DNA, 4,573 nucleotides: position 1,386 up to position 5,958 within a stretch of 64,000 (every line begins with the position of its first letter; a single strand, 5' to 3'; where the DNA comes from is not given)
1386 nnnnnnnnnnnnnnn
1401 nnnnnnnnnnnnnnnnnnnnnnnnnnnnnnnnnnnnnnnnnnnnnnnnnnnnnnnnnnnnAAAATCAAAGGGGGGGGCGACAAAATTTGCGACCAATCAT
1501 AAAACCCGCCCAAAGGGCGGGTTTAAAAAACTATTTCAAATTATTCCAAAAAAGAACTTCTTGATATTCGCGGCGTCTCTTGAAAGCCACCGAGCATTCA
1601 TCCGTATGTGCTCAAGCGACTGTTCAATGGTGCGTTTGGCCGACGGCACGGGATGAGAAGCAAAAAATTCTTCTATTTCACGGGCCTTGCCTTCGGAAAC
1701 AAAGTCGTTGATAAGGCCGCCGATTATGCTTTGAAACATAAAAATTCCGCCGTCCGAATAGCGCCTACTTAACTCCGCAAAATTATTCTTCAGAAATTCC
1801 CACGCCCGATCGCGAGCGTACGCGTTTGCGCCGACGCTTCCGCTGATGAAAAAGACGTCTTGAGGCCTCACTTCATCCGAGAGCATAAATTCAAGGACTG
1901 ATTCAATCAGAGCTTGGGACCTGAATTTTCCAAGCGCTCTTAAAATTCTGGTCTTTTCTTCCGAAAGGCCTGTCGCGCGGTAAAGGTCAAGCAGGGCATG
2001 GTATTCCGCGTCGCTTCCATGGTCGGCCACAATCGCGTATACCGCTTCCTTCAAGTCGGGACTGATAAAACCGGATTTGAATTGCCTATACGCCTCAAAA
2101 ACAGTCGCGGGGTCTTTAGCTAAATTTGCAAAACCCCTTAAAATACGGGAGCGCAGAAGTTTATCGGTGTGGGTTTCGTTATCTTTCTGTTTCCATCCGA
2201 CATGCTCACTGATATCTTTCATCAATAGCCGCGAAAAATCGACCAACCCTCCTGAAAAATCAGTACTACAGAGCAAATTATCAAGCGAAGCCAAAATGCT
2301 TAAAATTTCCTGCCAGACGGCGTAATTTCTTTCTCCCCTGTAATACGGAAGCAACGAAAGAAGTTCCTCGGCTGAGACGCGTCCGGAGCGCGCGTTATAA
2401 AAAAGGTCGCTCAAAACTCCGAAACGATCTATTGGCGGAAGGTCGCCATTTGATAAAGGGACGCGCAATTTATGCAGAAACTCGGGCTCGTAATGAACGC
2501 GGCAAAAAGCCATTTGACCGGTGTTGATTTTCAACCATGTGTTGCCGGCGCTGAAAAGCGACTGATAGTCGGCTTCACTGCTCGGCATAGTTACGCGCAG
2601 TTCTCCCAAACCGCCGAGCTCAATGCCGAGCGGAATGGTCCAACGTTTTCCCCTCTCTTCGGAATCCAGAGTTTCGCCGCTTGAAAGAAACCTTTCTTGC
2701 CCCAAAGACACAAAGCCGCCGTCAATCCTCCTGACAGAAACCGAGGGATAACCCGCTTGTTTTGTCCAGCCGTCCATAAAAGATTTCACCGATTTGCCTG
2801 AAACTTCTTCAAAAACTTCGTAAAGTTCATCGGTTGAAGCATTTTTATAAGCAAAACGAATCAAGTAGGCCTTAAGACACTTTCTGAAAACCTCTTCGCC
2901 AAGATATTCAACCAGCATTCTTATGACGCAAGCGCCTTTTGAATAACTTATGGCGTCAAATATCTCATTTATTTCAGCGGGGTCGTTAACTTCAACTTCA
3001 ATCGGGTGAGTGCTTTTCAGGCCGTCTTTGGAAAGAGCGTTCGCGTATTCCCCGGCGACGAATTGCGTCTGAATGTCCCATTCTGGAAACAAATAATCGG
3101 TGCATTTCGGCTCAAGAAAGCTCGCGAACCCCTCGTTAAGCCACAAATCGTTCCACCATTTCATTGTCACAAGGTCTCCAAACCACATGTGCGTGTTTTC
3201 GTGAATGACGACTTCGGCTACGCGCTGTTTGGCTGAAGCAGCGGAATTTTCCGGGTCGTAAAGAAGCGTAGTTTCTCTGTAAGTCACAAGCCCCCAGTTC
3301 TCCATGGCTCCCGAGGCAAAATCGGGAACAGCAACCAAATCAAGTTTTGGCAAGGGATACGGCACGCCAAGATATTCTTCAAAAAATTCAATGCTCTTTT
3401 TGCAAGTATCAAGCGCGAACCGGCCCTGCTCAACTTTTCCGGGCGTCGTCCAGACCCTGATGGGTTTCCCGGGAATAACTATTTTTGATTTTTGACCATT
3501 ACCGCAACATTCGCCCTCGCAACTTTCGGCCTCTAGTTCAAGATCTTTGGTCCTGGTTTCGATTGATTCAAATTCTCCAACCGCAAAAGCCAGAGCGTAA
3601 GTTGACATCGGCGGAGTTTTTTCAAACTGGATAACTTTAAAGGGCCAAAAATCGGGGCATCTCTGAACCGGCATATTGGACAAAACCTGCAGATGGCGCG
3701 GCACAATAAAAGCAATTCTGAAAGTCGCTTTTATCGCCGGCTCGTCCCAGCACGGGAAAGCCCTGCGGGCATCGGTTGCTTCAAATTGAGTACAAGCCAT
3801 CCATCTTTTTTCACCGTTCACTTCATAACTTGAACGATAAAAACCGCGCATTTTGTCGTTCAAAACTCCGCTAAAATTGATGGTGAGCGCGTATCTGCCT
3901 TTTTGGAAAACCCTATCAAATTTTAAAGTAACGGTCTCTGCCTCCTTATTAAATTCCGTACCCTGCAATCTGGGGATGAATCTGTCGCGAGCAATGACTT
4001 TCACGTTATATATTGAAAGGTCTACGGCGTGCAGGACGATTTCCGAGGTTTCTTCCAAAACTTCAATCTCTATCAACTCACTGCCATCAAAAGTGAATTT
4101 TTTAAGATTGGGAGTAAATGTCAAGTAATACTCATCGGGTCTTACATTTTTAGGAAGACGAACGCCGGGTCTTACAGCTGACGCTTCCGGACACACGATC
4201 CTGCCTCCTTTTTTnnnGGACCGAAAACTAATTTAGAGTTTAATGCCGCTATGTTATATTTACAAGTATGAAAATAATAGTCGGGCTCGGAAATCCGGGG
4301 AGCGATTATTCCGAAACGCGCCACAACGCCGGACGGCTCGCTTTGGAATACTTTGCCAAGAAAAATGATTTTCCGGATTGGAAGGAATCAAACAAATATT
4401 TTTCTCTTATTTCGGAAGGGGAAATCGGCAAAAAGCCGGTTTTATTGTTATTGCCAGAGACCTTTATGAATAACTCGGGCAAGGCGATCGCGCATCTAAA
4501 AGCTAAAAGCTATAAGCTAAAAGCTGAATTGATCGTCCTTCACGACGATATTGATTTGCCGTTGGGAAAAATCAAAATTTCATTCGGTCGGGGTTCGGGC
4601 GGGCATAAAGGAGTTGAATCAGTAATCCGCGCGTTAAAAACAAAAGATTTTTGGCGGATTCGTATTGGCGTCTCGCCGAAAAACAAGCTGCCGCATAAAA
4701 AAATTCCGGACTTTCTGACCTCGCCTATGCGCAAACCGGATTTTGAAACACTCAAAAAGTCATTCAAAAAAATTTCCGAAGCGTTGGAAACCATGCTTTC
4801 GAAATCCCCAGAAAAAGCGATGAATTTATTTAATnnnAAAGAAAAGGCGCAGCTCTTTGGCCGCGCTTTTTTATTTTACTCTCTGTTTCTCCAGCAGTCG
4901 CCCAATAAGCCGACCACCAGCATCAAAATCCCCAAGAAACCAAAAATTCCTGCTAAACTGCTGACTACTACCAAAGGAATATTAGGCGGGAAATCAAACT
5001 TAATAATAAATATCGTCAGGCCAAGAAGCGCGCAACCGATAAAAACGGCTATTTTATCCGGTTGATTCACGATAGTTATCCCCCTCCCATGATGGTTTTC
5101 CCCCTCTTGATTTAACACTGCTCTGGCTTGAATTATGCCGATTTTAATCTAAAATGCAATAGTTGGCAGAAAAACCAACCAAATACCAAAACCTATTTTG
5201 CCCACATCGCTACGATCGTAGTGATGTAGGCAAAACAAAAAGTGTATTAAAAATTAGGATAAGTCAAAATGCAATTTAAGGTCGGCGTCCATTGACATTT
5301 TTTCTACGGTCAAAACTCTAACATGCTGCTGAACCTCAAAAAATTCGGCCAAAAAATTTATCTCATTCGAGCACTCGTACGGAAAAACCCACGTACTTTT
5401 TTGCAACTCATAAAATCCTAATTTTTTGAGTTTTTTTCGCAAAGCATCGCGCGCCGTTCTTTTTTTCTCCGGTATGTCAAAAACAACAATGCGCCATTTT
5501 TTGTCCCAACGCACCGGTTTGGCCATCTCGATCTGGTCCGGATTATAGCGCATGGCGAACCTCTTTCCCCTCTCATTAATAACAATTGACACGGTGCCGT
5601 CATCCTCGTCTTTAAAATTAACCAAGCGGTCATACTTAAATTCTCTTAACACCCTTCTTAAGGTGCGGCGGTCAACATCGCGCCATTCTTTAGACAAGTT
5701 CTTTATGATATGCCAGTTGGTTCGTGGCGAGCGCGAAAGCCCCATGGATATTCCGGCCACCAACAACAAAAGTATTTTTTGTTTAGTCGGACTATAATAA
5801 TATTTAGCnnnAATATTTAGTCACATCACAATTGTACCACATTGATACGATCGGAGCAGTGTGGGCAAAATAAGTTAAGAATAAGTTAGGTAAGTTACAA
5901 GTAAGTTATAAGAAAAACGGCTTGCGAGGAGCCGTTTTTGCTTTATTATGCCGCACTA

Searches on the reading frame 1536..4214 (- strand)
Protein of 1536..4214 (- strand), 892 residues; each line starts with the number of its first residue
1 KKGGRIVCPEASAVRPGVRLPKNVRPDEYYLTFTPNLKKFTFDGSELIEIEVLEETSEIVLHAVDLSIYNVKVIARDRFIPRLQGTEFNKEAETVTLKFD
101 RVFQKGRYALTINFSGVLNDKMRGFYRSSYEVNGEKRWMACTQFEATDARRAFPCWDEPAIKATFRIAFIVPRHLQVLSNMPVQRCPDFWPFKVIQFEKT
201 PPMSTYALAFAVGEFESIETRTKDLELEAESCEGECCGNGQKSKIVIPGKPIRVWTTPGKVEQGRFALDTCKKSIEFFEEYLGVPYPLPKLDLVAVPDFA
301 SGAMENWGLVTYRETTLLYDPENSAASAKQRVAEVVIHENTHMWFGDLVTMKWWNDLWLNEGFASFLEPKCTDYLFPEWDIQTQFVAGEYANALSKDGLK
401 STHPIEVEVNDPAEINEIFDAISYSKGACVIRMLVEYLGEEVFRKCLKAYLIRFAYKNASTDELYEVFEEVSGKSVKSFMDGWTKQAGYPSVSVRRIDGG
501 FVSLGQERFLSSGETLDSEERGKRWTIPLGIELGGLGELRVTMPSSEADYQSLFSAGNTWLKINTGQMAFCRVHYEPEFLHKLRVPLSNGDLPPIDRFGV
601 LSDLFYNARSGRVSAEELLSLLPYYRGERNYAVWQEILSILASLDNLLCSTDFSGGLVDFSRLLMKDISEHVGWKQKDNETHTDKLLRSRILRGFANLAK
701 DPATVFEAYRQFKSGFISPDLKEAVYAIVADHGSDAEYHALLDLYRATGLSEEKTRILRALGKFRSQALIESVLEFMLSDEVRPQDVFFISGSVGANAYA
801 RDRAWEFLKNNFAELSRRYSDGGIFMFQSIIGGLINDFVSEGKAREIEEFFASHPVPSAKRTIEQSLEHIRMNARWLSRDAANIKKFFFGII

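Call 7: search_protein_families(library=pfam, proteins=[window:1536-4214:-], max_evalue=0.001)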
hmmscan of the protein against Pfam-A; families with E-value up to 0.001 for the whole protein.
window:1536-4214:- (892 aa): 3 families
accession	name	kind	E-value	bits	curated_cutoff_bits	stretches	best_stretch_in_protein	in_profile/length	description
PF01433.26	Peptidase_M1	-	3e-88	295.5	27.7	1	266-483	1-218/218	Peptidase family M1 domain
PF11838.14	ERAP1_C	-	3.9e-82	276.6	38.2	1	560-871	1-317/318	ERAP1-like C-terminal domain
PF17900.6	Peptidase_M1_N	-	2.1e-53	181.6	25.8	1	26-206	2-185/186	Peptidase M1 N-terminal domain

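Call 77: find_encoding_contigs(protein=window:1536-4214:-, flank=10000, max_places=1)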
Protein window:1536-4214:- (892 aa): no gene with exactly this product is on record in the collection.

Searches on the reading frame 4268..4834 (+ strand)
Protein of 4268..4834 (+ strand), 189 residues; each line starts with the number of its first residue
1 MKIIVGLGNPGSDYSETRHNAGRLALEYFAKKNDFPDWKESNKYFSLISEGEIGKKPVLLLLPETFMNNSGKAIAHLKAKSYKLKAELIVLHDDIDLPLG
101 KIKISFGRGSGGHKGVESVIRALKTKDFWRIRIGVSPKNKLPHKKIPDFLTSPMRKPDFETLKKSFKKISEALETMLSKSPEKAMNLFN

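Call 8: search_protein_families(library=pfam, proteins=[window:4268-4834:+], max_evalue=0.001)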
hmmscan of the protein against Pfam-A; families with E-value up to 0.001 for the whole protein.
window:4268-4834:+ (189 aa): 1 family
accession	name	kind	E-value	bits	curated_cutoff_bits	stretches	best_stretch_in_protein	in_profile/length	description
PF01195.25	Pept_tRNA_hydro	-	1.7e-52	178.3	27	1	3-189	1-183/183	Peptidyl-tRNA hydrolase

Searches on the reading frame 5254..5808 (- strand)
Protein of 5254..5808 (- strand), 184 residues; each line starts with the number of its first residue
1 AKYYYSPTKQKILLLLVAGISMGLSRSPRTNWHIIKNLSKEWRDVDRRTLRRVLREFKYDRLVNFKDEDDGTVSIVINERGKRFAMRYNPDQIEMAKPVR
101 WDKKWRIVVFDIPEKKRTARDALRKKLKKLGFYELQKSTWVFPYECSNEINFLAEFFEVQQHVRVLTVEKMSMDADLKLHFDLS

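Call 8: search_protein_families(library=pfam, proteins=[window:5254-5808:-], max_evalue=0.001)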
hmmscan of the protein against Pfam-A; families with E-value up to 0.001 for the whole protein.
window:5254-5808:- (184 aa): 2 families
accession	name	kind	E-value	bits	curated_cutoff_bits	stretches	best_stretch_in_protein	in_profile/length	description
PF20803.2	PaaX_M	-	1.9e-25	89.2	24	1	100-175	3-78/83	PaaX protein central Cas2-like domain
PF09827.14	CRISPR_Cas2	-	0.00032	21.3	23.8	1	105-140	2-34/74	CRISPR associated protein Cas2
